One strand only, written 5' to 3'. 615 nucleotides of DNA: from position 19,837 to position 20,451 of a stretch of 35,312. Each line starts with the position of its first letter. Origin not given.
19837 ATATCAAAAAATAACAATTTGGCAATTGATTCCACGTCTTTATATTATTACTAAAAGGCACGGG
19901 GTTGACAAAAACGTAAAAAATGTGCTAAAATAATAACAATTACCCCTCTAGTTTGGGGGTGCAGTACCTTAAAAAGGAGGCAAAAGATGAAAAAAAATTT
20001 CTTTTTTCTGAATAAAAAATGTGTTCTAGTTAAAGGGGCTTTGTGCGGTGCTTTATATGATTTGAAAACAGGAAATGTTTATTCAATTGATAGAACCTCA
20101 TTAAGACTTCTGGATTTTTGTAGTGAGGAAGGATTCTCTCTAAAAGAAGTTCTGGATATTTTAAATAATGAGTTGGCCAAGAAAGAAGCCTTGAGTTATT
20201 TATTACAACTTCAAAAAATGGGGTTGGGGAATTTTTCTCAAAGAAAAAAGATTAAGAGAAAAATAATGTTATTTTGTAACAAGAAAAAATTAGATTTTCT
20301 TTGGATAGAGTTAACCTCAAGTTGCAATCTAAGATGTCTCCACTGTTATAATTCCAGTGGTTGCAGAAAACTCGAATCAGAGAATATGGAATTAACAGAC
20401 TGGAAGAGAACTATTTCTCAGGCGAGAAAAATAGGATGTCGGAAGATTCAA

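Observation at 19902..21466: Hidden 46-aa Cys/Pro-rich ORF directly behind a radical SAM/SPASM enzyme: candidate thioether RiPP operon (ranthipeptide/sactipeptide-like)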

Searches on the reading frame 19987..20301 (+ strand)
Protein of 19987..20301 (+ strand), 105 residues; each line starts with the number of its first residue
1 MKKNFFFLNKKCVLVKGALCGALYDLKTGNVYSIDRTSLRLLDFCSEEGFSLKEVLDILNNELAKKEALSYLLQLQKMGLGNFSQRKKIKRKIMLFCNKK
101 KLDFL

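Call 56: search_protein_families(library=pfam, proteins=[window:19987-20301:+], max_evalue=1)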
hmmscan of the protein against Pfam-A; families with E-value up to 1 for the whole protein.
window:19987-20301:+ (105 aa): 3 families
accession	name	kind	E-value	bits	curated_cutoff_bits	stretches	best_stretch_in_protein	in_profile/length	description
PF04461.18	DUF520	-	0.019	15.6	23.2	1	24-93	29-101/161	Protein of unknown function (DUF520)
PF05402.18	PqqD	-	0.044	14.5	23.4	1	23-76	4-62/67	Coenzyme PQQ synthesis protein D (PqqD)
PF05116.19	S6PP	-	0.18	11.8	20.3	1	50-79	151-180/247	Sucrose-6F-phosphate phosphohydrolase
